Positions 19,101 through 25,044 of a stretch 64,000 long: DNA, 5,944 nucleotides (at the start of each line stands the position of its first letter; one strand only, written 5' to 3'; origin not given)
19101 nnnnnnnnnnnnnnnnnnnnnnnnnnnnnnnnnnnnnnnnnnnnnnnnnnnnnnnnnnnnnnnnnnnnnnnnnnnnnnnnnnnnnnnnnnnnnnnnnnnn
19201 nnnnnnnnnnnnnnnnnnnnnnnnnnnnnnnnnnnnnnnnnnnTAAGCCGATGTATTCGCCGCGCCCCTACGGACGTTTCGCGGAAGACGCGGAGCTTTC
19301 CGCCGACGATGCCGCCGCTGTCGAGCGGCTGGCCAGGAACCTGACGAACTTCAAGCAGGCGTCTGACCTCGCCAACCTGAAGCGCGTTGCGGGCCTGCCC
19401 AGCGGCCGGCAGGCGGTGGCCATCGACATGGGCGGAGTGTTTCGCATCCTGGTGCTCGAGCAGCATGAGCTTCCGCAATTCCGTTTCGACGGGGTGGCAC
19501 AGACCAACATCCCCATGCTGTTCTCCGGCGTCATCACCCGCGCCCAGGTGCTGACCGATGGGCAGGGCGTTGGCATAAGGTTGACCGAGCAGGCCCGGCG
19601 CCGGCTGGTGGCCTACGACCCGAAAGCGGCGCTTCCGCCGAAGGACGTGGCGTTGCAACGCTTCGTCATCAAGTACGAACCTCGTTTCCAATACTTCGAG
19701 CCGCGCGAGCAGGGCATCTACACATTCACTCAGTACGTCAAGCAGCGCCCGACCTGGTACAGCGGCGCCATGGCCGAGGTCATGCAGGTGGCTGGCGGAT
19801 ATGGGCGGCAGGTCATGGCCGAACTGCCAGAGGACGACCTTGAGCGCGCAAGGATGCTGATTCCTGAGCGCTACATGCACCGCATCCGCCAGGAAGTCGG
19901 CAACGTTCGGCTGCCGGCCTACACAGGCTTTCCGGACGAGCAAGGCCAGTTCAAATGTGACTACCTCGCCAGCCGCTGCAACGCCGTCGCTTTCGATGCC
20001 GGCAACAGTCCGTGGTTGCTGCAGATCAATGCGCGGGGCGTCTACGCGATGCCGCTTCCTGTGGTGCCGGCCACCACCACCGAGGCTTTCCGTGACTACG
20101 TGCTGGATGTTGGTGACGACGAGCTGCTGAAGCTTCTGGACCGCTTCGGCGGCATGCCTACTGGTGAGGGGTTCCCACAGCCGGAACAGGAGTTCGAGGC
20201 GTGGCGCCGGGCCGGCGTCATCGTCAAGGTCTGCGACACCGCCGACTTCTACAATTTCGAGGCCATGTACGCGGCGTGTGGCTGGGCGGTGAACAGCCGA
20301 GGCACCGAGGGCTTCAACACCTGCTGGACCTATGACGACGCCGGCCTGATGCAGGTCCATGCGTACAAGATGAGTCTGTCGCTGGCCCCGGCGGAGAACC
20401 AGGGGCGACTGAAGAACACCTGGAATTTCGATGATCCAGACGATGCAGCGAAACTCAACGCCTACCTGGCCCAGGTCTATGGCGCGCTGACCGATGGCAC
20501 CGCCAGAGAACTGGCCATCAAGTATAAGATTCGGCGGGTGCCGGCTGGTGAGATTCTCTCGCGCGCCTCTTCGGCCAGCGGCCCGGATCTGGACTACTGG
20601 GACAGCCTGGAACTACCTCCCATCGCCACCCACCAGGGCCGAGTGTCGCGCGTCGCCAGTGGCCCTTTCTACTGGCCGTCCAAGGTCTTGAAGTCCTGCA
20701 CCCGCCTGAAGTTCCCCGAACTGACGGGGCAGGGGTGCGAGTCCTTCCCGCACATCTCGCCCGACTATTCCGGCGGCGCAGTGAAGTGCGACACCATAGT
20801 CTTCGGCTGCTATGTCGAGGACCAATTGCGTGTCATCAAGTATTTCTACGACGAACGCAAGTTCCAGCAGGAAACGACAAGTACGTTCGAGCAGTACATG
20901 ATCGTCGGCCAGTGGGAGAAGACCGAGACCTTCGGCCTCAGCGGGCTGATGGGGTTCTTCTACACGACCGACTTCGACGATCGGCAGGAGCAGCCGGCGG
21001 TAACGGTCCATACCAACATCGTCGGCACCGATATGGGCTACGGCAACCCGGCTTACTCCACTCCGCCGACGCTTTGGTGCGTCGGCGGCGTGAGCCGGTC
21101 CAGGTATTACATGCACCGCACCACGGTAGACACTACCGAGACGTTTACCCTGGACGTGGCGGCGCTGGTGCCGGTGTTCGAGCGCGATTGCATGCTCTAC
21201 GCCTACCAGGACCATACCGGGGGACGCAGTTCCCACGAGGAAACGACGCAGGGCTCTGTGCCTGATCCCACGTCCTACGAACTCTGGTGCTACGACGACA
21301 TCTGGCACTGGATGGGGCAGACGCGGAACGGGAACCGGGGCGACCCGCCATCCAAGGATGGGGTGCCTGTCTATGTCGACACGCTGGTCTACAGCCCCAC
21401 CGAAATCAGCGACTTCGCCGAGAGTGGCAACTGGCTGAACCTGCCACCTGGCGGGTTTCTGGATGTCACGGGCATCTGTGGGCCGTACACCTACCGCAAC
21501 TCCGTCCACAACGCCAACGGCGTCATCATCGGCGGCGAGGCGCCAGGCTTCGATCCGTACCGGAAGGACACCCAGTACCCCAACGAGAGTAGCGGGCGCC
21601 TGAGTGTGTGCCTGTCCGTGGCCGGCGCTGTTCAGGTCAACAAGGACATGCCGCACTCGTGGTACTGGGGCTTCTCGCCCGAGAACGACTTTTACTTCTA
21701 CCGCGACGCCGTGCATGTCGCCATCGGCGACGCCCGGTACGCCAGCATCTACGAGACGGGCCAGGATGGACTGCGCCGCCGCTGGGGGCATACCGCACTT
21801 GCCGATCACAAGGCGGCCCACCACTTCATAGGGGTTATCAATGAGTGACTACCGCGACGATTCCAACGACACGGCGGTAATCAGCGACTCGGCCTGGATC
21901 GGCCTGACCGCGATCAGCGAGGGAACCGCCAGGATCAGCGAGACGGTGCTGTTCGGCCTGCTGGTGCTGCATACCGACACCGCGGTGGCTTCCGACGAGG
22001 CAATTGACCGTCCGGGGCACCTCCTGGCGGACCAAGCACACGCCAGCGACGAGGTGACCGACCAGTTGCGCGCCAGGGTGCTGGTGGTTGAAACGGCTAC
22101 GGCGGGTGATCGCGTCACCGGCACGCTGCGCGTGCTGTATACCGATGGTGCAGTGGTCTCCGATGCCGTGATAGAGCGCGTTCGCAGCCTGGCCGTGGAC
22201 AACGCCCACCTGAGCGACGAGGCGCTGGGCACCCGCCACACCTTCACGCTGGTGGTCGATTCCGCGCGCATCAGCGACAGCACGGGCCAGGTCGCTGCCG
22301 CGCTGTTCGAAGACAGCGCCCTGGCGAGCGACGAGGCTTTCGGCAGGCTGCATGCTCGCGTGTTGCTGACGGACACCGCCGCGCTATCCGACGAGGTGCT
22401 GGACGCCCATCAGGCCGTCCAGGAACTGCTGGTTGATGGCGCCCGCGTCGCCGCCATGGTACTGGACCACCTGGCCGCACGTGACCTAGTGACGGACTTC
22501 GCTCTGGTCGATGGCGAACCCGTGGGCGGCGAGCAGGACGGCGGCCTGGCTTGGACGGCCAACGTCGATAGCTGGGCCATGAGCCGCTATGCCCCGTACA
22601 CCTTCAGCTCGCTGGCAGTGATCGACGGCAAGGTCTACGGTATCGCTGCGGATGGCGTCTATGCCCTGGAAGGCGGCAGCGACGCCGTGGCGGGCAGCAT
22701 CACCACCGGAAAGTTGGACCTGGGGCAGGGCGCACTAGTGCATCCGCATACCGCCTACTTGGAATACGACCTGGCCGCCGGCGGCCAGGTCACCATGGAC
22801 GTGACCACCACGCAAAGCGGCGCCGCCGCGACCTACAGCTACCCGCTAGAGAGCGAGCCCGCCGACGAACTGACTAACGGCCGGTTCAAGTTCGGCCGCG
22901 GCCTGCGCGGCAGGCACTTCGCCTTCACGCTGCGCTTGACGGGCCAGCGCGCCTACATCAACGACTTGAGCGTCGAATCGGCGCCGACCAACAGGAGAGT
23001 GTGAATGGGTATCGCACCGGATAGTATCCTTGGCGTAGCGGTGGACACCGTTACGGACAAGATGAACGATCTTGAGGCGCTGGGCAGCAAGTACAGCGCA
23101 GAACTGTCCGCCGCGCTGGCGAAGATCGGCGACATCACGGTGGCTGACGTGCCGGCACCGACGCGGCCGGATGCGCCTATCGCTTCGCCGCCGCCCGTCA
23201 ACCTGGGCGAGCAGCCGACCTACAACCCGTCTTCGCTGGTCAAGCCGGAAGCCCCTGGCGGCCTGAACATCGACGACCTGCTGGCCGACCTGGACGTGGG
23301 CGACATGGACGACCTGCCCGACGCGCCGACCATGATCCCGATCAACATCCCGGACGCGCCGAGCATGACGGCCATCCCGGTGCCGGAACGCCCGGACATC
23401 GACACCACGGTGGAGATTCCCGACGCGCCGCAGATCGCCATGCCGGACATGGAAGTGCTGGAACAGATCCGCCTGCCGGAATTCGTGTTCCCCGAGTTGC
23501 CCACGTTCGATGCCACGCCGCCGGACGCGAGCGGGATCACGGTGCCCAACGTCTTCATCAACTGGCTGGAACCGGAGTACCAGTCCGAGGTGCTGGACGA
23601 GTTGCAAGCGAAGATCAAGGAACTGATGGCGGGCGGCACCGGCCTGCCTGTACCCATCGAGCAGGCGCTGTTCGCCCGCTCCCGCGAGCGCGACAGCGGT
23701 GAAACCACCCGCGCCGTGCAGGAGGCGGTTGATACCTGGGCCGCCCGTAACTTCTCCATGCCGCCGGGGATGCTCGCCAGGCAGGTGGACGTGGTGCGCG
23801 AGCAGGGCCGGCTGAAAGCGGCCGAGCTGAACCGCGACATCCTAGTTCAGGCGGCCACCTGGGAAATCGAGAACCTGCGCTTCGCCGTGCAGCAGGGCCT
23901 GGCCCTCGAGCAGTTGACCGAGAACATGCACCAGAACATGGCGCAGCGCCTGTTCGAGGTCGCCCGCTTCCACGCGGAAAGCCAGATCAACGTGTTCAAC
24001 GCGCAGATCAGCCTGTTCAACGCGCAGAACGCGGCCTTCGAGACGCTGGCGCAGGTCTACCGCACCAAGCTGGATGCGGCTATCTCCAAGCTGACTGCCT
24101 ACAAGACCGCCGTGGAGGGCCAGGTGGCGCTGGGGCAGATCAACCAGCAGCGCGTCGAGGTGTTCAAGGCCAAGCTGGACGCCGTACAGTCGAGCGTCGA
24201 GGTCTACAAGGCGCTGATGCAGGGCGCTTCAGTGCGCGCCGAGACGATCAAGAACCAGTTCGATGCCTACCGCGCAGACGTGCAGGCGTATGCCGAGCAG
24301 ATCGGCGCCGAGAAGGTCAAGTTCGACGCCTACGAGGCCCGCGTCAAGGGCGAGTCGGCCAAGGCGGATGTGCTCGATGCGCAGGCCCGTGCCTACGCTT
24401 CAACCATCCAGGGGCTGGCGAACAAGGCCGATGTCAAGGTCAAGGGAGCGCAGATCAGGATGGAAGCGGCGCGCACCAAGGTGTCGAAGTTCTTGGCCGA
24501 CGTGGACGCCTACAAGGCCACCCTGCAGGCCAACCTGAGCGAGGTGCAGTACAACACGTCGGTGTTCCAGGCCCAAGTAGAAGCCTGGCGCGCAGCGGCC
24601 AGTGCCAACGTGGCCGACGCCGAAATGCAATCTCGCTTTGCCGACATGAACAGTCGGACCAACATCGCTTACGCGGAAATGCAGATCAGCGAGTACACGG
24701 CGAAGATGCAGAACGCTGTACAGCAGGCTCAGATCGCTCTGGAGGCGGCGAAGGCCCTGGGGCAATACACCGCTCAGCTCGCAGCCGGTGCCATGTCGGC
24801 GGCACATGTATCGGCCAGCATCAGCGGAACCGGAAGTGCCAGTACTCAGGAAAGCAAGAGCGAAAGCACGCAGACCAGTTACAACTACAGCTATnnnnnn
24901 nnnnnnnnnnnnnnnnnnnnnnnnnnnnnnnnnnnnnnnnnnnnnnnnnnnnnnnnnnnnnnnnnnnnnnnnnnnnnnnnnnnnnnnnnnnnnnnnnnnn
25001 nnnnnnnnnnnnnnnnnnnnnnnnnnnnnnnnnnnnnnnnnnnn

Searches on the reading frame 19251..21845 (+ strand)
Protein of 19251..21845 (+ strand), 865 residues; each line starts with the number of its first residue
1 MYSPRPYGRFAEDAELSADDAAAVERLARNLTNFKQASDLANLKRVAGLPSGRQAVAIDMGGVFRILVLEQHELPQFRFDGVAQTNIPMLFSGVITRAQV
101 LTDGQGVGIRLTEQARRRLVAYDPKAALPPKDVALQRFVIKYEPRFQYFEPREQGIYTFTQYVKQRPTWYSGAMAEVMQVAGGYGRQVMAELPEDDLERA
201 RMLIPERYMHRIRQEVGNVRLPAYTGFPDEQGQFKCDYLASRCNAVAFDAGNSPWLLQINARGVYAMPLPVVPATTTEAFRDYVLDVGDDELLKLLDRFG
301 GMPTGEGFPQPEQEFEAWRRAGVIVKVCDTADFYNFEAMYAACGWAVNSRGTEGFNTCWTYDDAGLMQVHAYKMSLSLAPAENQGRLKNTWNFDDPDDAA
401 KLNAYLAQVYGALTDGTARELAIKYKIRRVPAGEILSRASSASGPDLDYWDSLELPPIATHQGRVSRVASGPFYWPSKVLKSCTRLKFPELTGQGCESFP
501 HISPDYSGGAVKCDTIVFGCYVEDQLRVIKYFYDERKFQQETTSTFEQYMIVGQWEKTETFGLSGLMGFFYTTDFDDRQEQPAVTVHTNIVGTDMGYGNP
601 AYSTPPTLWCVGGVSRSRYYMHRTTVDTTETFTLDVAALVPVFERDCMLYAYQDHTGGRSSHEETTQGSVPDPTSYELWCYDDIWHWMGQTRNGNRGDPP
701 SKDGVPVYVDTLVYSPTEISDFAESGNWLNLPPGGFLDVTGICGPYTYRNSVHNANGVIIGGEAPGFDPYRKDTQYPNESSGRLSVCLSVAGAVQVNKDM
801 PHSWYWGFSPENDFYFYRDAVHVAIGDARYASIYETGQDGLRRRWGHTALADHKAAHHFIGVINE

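Call 57: search_protein_families(library=phrogs, proteins=[window:19251-21845:+], max_evalue=0.00001)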
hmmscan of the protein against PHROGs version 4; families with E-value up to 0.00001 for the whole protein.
window:19251-21845:+ (865 aa): 1 family
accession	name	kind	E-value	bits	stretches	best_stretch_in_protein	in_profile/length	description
phrog_11362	-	unknown function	0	1657.4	1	1-865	1-876/876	-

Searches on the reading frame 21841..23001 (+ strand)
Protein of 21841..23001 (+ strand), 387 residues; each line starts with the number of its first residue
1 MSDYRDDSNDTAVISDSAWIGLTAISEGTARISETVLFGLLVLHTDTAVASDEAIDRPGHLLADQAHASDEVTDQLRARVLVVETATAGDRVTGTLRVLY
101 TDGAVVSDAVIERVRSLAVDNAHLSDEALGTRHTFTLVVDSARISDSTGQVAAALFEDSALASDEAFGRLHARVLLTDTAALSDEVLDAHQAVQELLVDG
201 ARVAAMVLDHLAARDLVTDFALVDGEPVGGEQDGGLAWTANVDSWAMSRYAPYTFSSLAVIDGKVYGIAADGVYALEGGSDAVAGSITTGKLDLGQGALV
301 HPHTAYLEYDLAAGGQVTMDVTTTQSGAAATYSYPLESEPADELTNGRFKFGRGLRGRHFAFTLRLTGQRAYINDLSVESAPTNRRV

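Call 57: search_protein_families(library=phrogs, proteins=[window:21841-23001:+], max_evalue=0.00001)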
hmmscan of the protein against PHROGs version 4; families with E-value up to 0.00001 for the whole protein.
window:21841-23001:+ (387 aa): 2 families
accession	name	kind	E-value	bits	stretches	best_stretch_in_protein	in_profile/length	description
phrog_12240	-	unknown function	2.6e-188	627.3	1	1-387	1-387/387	-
phrog_26502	-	head and packaging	2.8e-15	56.8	1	231-387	463-616/620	virion structural protein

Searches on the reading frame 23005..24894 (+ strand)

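Call 57: search_protein_families(library=phrogs, proteins=[window:23005-24894:+], max_evalue=0.00001)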
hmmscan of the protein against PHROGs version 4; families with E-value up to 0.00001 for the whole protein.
window:23005-24894:+ (630 aa): 1 family
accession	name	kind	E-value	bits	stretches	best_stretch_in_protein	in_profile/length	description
phrog_10969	-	unknown function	0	1157.3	1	1-630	1-632/632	-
